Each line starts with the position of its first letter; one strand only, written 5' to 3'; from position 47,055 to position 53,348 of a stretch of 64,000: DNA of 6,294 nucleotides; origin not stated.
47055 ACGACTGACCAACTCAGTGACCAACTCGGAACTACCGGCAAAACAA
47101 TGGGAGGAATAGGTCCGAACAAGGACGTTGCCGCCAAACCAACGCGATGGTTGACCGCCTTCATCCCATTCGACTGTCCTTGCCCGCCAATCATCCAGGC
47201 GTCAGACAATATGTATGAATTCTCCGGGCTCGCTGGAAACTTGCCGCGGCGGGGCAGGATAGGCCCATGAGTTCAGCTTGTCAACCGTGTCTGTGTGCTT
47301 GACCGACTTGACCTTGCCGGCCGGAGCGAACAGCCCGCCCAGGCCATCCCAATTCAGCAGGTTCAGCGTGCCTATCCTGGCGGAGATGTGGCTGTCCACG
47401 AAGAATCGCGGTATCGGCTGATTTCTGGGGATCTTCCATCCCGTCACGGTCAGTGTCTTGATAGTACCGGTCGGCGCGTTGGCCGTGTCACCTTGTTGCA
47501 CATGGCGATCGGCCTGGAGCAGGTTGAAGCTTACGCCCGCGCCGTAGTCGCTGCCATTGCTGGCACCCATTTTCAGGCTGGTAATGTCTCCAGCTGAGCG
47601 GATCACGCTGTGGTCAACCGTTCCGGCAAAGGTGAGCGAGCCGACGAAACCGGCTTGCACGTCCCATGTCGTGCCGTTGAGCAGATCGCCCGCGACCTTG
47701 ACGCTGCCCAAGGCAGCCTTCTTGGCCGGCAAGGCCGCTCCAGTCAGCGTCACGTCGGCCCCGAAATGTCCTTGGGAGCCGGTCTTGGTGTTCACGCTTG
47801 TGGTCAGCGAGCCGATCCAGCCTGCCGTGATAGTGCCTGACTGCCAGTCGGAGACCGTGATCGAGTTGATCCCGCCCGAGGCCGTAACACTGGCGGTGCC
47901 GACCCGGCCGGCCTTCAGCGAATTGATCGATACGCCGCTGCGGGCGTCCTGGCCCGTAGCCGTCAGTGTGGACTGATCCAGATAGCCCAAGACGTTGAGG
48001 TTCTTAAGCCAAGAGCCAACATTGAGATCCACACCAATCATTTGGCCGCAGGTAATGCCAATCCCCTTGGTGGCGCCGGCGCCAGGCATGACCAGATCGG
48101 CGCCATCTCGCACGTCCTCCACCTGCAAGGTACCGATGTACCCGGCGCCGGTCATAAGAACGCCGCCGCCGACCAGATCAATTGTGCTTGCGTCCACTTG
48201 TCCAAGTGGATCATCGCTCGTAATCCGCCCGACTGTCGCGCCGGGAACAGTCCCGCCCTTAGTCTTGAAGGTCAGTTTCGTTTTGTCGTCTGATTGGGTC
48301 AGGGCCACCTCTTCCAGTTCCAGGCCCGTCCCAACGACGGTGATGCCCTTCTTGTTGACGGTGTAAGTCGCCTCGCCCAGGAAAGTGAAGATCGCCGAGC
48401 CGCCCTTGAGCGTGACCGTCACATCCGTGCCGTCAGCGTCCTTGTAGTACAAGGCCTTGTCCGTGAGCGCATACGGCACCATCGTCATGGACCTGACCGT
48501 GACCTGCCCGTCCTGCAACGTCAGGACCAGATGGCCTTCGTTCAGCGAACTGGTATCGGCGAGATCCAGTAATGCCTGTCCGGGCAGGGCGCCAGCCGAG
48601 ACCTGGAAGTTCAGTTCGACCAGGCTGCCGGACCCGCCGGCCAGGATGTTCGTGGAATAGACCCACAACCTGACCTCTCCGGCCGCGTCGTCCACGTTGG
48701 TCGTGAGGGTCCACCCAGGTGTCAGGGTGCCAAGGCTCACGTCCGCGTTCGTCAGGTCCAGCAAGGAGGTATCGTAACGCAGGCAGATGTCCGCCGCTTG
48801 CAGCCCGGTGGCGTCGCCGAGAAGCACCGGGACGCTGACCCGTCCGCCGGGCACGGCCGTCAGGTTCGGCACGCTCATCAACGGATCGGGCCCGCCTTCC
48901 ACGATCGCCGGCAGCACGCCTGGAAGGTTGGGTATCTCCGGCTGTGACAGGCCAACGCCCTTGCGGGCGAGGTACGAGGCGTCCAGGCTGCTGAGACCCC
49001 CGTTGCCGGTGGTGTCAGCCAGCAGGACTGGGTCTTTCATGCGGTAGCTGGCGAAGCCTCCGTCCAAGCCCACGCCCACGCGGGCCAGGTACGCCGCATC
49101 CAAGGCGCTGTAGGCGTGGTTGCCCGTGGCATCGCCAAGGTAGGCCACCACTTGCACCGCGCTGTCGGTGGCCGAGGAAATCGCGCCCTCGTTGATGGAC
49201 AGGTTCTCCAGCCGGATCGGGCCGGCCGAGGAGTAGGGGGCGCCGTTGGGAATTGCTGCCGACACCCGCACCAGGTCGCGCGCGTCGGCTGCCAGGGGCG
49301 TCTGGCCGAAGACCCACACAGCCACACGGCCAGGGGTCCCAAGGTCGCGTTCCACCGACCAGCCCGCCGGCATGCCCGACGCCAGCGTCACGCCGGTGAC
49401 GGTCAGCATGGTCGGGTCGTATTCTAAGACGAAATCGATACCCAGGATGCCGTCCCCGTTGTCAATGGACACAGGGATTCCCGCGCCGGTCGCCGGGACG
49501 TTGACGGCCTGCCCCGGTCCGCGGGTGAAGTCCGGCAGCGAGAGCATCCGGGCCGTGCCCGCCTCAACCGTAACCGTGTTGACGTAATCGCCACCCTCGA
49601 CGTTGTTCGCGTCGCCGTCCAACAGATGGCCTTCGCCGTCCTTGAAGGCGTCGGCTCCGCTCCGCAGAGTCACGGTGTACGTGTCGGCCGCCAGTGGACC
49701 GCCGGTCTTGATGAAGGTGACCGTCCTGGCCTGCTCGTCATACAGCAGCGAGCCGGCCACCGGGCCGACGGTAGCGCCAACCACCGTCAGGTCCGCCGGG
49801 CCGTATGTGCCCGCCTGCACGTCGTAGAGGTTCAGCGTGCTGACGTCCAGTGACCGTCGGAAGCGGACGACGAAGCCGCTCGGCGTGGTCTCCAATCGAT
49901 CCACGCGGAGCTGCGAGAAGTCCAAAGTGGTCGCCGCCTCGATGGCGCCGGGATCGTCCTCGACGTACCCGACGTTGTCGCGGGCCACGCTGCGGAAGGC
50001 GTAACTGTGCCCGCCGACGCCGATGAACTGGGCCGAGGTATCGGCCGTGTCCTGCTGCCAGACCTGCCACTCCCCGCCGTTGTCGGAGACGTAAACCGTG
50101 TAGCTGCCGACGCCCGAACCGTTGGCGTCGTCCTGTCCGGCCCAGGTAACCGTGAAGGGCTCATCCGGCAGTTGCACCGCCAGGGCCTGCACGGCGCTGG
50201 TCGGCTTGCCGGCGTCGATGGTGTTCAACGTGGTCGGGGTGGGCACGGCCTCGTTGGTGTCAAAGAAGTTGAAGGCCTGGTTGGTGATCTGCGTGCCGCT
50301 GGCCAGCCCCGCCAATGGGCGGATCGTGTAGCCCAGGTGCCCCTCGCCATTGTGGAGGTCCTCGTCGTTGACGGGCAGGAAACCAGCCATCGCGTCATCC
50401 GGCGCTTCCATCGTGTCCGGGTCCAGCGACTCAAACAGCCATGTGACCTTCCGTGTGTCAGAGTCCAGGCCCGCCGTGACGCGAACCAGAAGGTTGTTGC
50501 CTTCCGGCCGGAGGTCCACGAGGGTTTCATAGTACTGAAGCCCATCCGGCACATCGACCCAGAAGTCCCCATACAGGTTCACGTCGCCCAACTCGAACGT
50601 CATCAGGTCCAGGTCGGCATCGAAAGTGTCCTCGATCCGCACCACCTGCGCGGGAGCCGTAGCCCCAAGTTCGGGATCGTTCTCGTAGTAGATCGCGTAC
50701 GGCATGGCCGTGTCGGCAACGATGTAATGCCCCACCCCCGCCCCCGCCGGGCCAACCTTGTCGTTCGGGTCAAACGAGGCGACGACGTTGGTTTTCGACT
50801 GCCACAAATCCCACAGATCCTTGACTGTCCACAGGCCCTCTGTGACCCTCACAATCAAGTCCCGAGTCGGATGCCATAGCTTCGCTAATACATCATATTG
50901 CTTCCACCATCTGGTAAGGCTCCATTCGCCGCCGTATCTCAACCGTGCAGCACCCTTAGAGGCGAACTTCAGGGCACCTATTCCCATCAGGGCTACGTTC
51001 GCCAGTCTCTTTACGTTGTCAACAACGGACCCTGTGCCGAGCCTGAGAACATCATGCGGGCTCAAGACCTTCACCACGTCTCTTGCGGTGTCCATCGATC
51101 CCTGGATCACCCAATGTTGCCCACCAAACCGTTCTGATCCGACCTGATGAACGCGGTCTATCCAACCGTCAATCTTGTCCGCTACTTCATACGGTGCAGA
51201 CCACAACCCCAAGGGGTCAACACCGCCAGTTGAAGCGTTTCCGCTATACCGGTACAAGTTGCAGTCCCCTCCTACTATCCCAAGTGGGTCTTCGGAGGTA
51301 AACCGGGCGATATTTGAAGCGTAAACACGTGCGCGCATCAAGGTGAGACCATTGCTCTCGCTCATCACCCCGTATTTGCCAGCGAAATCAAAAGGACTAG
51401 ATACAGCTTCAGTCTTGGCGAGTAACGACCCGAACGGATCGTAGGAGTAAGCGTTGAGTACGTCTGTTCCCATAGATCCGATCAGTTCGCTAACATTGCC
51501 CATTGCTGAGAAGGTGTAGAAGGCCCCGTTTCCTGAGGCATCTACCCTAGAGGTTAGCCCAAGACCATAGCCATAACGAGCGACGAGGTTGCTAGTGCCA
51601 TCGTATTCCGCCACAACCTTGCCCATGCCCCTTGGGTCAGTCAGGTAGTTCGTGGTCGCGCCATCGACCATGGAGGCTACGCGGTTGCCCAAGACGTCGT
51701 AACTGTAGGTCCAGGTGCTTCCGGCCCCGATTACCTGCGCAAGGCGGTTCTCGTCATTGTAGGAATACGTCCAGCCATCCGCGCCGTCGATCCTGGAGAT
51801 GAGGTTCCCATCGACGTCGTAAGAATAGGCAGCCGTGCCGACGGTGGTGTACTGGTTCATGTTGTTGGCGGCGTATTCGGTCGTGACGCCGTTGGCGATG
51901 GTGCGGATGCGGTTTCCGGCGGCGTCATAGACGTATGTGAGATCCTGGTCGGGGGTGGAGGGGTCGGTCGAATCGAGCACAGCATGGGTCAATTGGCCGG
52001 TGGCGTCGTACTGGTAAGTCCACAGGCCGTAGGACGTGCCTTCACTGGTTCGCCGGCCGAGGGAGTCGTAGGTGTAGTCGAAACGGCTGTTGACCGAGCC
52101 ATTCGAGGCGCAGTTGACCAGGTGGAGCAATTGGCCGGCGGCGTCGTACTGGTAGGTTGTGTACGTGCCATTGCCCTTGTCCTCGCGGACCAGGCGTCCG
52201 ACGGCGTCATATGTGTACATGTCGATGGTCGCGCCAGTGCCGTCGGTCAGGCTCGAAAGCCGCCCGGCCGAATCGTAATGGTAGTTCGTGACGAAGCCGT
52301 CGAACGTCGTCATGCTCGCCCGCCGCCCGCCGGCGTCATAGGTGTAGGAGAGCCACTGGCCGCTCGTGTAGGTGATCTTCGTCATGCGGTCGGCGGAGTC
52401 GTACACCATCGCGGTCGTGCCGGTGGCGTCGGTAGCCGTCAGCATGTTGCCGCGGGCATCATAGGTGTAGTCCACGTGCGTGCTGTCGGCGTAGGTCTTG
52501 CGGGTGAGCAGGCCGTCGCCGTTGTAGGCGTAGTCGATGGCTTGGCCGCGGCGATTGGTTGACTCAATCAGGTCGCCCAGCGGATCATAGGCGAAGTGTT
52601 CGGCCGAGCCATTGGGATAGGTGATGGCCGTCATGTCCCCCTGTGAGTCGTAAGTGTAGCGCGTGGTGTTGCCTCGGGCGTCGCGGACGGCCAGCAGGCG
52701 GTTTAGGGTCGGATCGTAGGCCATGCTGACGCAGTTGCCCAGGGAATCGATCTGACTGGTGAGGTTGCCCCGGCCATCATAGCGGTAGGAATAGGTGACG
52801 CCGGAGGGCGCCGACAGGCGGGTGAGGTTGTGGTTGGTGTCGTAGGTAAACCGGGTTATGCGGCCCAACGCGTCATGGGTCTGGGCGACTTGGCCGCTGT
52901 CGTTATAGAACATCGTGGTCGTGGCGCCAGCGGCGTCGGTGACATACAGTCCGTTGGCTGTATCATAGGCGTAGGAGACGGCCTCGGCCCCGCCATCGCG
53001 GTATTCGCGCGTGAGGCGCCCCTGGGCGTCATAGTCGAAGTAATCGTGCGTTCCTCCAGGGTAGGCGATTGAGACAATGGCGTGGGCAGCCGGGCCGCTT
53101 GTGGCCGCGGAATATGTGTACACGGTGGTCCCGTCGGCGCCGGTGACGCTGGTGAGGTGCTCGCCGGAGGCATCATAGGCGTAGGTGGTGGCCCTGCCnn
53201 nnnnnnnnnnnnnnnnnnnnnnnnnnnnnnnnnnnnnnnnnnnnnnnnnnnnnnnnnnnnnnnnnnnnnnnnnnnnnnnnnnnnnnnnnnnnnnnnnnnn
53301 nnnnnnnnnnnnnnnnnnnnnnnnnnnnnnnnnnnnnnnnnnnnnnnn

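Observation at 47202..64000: Giant (at least 5,578 aa) surface protein with an RHS/YD shell buried mid-protein, followed by a 1,330-aa extension carrying cohesin-dockerin-cohesin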

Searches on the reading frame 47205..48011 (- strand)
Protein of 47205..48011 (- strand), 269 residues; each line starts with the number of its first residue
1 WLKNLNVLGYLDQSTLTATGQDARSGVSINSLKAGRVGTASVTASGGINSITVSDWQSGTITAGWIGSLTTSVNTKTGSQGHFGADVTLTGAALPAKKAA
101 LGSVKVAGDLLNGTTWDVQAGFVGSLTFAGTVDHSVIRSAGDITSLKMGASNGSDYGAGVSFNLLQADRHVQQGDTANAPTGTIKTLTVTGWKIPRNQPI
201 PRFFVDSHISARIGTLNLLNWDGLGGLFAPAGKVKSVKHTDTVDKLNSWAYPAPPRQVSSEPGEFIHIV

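Call 9: search_protein_families(library=pfam, proteins=[window:47205-48011:-], max_evalue=1)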
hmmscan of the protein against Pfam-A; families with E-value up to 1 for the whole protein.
window:47205-48011:- (269 aa): 0 families

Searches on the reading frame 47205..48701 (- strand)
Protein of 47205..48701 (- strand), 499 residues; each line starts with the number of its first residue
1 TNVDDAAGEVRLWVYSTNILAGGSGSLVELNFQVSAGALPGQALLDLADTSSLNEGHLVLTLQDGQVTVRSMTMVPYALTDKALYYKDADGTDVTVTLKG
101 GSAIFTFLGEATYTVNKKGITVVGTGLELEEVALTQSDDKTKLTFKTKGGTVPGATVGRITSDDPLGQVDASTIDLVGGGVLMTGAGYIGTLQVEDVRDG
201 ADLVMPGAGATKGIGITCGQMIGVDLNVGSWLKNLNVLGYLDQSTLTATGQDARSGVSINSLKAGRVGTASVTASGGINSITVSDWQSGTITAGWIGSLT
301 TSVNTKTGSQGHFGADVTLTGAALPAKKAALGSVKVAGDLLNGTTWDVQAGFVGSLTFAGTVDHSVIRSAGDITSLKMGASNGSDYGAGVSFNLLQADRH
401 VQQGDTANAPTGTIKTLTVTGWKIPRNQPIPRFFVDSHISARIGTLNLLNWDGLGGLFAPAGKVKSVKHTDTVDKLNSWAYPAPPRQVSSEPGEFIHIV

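Call 56: find_homologous_proteins(query=window:47205-48701:-, max_evalue=0.001)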
Query window:47205-48701:- (499 aa): 5 proteins with E <= 0.001 among 8000 candidates.
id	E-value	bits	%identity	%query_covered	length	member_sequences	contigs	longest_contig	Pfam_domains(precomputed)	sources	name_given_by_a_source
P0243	2.2e-115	404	48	64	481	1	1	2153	-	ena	-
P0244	4.7e-101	357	63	55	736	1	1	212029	-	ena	-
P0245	1.5e-83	300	55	54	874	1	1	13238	PF07705.18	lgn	-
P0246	8.1e-70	254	47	59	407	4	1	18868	-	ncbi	-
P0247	7.5e-69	251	52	53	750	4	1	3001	PF26549.1,PF07676.19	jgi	jgi:hypothetical protein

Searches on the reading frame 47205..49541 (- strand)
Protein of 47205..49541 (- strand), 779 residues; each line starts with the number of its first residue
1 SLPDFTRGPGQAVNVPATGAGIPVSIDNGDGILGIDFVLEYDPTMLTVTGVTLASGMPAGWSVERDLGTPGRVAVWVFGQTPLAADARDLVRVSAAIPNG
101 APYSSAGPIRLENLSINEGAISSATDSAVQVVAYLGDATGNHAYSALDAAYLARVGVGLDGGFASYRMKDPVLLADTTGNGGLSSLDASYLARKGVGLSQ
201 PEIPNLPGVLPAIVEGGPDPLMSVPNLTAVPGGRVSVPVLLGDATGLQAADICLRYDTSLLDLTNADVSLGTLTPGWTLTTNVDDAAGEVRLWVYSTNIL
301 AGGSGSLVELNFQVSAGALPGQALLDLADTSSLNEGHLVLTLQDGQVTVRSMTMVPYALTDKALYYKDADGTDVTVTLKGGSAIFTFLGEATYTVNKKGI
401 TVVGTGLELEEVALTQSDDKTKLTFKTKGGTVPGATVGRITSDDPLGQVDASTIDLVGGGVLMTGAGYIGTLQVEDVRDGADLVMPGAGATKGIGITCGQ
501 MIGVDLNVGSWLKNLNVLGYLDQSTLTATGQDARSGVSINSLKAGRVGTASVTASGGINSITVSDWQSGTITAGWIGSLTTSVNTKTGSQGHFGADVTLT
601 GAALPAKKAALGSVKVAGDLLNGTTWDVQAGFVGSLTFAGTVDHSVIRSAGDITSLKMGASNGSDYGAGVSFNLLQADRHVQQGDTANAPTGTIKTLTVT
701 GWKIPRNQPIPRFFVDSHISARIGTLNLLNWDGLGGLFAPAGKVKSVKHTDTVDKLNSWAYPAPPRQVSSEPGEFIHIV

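Call 55: search_solved_structures(query=window:47205-49541:-, max_evalue=1)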
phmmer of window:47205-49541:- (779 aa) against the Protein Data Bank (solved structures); distinct sequences matched with E-value up to 1: 0.

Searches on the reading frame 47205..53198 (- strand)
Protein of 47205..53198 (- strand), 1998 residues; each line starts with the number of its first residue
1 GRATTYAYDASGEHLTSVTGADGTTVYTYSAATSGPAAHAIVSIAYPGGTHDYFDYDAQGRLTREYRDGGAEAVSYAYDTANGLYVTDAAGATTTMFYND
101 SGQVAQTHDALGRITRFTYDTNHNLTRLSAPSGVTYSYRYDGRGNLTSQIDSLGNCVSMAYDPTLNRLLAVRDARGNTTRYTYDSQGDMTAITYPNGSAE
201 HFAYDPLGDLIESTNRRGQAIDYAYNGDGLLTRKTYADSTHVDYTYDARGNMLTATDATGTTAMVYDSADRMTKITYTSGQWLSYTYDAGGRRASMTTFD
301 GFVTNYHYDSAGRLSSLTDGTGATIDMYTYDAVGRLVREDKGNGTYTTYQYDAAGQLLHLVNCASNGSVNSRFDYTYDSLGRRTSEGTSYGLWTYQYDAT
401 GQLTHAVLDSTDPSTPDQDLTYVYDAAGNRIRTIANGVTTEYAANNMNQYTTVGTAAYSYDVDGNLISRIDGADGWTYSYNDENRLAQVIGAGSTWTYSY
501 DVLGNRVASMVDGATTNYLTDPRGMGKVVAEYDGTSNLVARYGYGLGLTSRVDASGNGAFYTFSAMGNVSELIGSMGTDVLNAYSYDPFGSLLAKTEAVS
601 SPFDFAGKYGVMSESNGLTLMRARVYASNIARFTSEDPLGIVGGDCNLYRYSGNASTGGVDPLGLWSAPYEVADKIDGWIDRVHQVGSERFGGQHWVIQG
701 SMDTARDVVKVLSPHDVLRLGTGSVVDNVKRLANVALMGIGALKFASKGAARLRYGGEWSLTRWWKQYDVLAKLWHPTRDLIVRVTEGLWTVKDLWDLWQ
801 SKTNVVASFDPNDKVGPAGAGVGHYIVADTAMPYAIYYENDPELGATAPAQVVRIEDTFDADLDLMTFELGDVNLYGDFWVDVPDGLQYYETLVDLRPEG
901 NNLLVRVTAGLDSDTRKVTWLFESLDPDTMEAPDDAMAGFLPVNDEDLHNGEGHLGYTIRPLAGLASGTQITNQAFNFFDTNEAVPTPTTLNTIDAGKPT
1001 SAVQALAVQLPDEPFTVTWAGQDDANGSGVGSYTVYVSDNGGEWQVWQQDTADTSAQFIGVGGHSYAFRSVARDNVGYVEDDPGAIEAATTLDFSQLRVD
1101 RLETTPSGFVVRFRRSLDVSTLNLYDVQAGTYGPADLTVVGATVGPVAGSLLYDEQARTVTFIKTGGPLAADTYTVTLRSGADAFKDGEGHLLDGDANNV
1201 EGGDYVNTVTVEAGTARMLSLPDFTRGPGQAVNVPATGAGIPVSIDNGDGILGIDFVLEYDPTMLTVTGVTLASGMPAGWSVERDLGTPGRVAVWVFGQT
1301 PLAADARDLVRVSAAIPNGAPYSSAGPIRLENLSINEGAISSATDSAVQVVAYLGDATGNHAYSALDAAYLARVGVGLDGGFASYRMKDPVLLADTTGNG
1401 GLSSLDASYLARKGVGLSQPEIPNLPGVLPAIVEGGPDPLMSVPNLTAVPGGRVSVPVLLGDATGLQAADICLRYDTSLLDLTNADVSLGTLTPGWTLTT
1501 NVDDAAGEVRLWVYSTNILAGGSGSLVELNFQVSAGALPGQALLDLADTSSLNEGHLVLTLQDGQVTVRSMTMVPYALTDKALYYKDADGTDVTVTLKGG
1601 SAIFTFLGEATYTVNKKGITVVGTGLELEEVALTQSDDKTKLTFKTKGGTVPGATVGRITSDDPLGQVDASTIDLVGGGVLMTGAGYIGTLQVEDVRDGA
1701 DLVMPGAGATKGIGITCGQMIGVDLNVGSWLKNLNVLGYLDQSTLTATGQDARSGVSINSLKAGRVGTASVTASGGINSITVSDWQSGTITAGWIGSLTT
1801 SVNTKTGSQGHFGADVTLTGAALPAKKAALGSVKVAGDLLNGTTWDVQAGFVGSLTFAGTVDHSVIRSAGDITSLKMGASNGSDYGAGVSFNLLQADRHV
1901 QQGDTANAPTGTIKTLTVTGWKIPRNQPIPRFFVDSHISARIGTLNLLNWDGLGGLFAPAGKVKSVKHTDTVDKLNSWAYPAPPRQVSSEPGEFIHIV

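Call 5: search_protein_families(library=pfam, proteins=[window:47205-53198:-], max_evalue=0.01)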
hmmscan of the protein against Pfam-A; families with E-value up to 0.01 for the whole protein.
window:47205-53198:- (1998 aa): 3 families
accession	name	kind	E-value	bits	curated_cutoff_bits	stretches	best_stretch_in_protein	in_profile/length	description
PF05593.20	RHS_repeat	-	6.8e-65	214.8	22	10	161-198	1-37/38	RHS Repeat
PF00963.24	Cohesin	-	3.8e-16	60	24.1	2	1442-1566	4-137/139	Cohesin domain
PF24595.1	DUF7619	-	8.6e-13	48.9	27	2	941-992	81-132/133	Domain of unknown function (DUF7619)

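Call 6: search_protein_families(library=ncbifam, proteins=[window:47205-53198:-], max_evalue=0.01)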
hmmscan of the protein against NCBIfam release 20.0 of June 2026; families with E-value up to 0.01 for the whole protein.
window:47205-53198:- (1998 aa): 3 families
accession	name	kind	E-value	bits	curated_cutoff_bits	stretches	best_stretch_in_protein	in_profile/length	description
TIGR01643.1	YD_repeat_2x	repeat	1.2e-46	155.4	15.8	5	165-202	4-41/42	YD repeat-containing protein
NF041261.1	RHS_core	equivalog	9.3e-43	146.3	2000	3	166-387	545-762/1261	RHS element core protein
TIGR03696.1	Rhs_assc_core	domain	8.8e-16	58.2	32.5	1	586-665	1-76/76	RHS repeat-associated core domain-containing protein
